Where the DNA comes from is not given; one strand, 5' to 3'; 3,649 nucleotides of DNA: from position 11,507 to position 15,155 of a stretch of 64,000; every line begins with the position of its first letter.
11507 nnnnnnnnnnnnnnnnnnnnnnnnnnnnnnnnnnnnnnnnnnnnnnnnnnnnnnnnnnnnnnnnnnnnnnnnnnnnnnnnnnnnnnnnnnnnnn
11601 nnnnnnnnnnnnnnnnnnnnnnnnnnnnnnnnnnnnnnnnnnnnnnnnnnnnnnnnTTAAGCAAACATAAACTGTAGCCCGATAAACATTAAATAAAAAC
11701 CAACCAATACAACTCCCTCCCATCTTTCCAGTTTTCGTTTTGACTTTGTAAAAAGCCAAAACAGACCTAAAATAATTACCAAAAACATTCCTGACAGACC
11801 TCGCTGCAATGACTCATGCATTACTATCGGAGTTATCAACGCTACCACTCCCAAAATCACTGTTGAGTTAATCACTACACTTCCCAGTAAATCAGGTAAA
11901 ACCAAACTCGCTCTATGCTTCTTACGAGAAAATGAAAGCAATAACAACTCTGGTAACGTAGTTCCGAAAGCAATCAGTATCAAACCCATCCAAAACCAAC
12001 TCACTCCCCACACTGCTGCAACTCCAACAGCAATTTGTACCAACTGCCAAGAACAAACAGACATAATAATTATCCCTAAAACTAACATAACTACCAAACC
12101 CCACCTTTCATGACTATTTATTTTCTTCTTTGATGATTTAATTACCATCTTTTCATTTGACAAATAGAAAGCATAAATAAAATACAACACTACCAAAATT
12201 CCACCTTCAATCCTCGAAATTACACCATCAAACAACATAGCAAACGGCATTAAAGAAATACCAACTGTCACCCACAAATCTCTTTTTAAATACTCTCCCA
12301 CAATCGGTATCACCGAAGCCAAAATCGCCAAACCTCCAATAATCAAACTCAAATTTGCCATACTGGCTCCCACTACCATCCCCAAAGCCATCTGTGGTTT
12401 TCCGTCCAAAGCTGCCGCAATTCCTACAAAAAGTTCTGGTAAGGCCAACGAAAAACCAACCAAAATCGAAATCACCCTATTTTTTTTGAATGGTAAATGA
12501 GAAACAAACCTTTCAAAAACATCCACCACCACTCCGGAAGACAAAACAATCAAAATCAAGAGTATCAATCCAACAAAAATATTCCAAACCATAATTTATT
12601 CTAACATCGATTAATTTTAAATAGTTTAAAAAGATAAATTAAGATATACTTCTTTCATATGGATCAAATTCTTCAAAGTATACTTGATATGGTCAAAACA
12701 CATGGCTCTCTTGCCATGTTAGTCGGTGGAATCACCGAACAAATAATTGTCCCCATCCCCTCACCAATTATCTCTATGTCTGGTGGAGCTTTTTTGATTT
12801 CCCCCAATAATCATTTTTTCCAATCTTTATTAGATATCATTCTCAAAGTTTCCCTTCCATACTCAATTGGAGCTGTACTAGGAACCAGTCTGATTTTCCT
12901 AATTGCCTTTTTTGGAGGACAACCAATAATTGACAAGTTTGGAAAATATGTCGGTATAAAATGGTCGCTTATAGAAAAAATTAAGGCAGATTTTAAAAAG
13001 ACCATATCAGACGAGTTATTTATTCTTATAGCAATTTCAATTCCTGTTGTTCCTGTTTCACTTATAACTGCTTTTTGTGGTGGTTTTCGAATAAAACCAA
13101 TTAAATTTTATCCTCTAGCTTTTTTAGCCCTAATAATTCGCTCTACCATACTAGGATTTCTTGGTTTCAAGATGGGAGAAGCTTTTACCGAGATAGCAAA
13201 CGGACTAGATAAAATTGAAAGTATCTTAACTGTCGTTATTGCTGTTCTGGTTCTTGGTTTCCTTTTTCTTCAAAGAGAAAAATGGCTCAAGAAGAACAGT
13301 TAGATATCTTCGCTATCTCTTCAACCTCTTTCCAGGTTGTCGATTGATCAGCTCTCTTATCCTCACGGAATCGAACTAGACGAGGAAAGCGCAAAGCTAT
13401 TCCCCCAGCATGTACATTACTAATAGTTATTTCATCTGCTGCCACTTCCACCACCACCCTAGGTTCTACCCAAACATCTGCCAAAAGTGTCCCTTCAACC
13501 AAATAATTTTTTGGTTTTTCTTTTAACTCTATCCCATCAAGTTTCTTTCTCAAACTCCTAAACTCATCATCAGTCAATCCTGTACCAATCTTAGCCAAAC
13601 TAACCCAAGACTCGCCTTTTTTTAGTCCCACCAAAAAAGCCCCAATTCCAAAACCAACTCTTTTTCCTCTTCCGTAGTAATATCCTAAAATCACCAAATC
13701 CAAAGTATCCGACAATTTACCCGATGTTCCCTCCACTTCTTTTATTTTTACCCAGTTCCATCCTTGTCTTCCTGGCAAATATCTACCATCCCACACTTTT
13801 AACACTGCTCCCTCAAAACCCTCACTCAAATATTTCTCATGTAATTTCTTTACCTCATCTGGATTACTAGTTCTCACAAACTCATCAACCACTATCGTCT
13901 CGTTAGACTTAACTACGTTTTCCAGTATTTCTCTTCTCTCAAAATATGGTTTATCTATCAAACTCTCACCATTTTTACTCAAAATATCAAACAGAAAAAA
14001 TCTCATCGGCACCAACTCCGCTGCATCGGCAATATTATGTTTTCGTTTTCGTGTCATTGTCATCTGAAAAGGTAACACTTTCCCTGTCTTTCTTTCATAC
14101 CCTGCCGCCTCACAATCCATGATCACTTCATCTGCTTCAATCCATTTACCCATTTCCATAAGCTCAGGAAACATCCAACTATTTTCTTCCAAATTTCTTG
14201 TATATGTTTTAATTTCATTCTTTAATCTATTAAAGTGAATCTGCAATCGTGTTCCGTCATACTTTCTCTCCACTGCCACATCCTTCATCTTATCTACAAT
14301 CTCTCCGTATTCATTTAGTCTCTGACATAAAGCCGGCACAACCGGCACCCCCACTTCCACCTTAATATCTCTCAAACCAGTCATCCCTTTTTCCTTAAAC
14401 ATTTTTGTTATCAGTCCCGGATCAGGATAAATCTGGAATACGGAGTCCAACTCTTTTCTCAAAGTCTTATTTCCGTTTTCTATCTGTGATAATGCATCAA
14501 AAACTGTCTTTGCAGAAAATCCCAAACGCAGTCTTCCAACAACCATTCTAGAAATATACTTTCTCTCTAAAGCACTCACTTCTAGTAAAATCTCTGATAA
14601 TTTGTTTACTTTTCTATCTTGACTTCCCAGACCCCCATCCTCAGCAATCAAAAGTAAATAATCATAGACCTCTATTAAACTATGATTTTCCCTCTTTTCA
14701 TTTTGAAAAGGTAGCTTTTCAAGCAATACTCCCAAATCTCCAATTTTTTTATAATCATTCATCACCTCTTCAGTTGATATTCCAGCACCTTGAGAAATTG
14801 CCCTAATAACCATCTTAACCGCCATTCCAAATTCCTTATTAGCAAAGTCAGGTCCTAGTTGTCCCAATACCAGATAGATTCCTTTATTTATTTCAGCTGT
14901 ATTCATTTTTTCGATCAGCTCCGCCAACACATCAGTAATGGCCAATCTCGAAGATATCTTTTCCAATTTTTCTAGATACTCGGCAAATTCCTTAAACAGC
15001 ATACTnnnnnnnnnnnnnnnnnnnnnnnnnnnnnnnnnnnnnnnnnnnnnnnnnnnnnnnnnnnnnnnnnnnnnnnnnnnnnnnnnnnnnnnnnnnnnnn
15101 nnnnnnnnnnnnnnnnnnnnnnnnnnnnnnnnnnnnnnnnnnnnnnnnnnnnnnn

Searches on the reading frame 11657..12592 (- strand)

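Call 31: search_protein_families(library=pfam, proteins=[window:11657-12592:-], max_evalue=0.001)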
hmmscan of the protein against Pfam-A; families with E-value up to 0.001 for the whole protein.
window:11657-12592:- (311 aa): 1 family
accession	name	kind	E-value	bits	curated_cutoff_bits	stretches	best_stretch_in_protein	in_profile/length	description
PF01699.29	Na_Ca_ex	-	1.2e-40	139.4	24.9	2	166-308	2-150/151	Sodium/calcium exchanger protein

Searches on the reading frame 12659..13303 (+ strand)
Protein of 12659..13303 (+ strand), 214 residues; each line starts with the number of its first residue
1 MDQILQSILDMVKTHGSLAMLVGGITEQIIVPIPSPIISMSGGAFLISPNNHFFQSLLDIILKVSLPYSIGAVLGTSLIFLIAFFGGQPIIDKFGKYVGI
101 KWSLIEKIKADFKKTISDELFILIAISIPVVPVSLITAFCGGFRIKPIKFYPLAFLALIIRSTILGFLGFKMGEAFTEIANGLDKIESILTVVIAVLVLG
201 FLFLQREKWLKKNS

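Call 31: search_protein_families(library=pfam, proteins=[window:12659-13303:+], max_evalue=0.001)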
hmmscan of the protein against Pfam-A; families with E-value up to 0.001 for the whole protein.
window:12659-13303:+ (214 aa): 1 family
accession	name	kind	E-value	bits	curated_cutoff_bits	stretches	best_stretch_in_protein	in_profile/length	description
PF09335.16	VTT_dom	-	9.5e-10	39.5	33.9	1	33-169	1-121/123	VTT domain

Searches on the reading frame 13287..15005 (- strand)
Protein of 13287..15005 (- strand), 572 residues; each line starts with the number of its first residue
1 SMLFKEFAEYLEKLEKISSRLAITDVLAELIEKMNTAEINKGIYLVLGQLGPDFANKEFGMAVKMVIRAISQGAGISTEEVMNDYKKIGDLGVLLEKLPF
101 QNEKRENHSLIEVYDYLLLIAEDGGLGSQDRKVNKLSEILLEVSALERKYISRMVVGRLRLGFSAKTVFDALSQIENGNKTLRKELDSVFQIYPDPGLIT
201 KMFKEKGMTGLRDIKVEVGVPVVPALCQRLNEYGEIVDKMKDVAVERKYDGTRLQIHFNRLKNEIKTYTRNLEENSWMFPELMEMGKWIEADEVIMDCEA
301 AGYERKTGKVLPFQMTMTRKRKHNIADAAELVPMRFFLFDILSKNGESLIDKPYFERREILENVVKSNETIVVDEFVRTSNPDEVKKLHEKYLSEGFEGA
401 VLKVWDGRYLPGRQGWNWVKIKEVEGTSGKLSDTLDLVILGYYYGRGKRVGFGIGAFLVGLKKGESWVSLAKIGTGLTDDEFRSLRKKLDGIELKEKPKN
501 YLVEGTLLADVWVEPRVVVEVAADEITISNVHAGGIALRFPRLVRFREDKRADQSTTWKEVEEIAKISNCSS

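Call 31: search_protein_families(library=pfam, proteins=[window:13287-15005:-], max_evalue=0.001)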
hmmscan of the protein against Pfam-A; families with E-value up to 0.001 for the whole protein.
window:13287-15005:- (572 aa): 4 families
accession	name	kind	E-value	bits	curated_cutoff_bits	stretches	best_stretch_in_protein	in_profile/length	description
PF01068.26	DNA_ligase_A_M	-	2.3e-49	168.3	26.2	1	224-422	1-204/204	ATP dependent DNA ligase domain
PF04675.19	DNA_ligase_A_N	-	6.2e-34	118.1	24.6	1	4-173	2-174/174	DNA ligase N terminus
PF04679.21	DNA_ligase_A_C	-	9.6e-22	77.7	27.5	1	453-550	4-94/94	ATP dependent DNA ligase C terminal region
PF09414.15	RNA_ligase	-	4.7e-05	24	27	1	242-421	2-170/171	RNA ligase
